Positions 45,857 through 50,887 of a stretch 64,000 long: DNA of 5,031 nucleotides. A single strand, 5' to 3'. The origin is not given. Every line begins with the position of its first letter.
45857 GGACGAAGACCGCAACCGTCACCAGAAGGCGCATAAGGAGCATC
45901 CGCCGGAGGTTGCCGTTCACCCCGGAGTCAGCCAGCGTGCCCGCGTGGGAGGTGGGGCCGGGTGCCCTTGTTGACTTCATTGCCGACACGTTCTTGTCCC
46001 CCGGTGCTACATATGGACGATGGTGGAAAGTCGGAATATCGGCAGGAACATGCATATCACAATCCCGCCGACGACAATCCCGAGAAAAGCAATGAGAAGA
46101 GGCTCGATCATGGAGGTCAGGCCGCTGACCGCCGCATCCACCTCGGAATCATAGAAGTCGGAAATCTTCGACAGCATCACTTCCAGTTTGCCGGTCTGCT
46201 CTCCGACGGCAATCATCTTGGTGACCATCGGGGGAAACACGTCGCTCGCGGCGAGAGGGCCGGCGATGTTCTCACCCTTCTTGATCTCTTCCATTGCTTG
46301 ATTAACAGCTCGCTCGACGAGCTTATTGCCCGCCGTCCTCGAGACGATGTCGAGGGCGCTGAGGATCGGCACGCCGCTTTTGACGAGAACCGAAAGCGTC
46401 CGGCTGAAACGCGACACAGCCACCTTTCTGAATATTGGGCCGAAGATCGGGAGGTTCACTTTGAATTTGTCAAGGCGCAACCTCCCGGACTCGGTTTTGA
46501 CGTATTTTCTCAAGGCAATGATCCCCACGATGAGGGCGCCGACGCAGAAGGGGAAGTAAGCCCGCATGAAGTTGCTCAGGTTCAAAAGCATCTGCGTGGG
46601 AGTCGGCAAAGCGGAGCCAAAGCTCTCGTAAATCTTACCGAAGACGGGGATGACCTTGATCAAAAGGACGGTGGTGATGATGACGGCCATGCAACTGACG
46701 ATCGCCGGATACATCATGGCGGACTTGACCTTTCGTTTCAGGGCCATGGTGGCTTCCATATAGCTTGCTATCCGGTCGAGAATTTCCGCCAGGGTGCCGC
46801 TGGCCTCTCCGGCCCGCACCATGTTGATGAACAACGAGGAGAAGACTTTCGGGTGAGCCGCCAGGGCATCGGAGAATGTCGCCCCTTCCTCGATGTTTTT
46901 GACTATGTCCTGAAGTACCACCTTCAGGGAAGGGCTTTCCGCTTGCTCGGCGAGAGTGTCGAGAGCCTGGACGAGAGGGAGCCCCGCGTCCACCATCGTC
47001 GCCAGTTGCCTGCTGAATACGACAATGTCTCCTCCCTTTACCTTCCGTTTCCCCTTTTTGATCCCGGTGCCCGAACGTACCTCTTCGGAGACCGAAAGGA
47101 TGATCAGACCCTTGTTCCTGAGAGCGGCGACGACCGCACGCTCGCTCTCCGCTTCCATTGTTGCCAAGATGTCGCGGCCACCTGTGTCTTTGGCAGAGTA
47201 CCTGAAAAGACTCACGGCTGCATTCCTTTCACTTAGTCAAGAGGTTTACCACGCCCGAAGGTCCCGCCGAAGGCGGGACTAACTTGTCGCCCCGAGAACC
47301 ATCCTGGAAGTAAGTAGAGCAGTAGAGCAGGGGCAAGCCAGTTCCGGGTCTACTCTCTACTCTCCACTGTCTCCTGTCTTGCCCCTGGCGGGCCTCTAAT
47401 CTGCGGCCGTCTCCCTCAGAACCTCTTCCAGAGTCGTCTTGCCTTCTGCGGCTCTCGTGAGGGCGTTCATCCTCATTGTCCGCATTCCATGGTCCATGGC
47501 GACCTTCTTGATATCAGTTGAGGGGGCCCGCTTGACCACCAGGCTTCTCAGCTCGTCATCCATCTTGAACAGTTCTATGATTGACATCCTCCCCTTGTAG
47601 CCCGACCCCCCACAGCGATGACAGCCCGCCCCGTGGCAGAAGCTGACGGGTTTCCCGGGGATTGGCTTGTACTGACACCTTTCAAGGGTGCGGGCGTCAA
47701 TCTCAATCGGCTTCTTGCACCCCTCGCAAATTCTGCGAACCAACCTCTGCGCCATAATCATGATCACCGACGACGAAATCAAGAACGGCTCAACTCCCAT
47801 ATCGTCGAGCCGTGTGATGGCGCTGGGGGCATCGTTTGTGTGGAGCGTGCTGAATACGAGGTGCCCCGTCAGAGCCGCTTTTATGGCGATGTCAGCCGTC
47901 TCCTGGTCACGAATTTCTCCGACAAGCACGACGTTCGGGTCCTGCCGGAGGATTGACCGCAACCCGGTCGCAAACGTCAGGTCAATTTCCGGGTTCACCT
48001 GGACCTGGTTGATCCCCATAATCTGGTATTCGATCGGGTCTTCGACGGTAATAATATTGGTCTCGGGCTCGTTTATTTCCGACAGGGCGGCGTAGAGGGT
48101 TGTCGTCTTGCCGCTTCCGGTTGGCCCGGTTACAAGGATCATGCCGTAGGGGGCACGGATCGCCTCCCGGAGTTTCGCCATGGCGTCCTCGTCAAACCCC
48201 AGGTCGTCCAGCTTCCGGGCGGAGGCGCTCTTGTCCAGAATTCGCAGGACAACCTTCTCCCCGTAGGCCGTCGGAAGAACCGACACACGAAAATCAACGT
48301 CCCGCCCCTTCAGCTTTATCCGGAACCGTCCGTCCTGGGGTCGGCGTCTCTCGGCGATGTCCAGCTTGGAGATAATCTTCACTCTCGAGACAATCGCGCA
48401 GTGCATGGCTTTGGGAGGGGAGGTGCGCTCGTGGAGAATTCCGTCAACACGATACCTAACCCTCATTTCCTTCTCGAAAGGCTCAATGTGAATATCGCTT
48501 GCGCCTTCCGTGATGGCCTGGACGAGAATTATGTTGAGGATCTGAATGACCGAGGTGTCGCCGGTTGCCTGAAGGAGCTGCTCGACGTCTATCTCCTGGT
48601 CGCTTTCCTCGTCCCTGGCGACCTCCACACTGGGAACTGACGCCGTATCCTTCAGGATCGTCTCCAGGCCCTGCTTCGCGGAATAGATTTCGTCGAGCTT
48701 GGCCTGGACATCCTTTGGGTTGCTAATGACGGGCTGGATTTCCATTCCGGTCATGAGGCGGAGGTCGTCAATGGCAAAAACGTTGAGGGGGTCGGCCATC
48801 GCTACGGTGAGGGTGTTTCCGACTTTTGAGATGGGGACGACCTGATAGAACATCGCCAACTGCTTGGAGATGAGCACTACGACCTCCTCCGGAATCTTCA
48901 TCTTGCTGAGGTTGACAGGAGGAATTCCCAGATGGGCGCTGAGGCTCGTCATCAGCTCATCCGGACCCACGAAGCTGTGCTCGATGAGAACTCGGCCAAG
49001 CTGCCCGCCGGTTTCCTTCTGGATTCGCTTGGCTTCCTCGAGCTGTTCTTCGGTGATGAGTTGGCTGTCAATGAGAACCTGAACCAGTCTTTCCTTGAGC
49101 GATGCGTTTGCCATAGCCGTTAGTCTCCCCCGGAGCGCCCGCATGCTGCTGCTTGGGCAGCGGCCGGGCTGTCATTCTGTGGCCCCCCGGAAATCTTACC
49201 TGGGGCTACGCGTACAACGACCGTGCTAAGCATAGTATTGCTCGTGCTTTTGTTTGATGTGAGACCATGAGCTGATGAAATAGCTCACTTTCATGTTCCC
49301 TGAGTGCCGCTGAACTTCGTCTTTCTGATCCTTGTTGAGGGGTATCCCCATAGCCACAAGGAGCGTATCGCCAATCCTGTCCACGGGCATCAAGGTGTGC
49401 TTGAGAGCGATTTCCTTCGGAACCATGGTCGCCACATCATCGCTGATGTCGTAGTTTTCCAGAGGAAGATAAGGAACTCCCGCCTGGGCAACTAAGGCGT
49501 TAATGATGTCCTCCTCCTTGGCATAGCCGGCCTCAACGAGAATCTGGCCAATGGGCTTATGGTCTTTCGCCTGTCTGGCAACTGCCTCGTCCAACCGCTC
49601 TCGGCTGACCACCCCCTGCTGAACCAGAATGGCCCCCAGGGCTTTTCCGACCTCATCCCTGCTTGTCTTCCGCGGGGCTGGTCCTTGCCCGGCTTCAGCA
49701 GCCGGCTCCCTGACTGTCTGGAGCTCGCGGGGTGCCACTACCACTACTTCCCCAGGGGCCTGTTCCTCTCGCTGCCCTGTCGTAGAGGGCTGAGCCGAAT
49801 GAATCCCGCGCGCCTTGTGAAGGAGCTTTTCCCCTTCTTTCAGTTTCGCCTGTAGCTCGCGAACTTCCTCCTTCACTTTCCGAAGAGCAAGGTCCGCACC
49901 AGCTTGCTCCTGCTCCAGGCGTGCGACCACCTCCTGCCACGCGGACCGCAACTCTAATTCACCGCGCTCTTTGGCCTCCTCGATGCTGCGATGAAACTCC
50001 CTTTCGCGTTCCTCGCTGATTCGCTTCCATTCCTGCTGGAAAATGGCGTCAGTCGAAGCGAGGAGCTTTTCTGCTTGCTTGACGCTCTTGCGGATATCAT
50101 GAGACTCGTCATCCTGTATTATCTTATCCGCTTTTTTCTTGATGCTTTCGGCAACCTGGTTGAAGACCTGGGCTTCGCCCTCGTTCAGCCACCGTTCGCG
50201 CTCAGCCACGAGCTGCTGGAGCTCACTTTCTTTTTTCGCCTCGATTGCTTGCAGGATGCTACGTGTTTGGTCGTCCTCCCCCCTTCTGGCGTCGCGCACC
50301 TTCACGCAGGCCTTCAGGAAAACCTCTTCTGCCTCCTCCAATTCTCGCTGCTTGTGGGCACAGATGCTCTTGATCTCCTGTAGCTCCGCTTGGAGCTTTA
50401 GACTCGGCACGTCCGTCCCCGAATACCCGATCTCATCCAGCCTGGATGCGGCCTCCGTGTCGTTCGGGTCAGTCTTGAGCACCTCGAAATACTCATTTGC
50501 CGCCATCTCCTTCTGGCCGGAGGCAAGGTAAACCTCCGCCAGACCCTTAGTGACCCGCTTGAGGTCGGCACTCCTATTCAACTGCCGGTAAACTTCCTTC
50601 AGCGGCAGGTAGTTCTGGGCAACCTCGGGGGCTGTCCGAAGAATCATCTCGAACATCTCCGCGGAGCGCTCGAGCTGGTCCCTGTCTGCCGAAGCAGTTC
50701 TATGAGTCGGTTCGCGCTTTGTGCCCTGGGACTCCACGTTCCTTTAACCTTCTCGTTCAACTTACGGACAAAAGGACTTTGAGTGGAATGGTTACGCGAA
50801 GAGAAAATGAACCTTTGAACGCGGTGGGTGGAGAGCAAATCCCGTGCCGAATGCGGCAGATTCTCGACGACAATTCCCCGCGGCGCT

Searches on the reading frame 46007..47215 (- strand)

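Call 86: search_protein_families(library=pfam, proteins=[window:46007-47215:-], max_evalue=0.00001)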
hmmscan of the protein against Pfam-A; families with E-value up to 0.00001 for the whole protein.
window:46007-47215:- (402 aa): 1 family
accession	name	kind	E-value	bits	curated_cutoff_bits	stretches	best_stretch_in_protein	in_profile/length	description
PF00482.28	T2SSF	-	3.2e-67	224.7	25.2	2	67-190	1-125/125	Type II secretion system (T2SS), protein F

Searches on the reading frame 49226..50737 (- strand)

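Call 86: search_protein_families(library=pfam, proteins=[window:49226-50737:-], max_evalue=0.00001)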
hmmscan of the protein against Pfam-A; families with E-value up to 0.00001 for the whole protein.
window:49226-50737:- (503 aa): 1 family
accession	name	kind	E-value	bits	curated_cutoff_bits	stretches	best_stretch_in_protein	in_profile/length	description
PF05157.20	MshEN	-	5.5e-13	49.2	23.1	1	420-503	2-85/90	MshEN domain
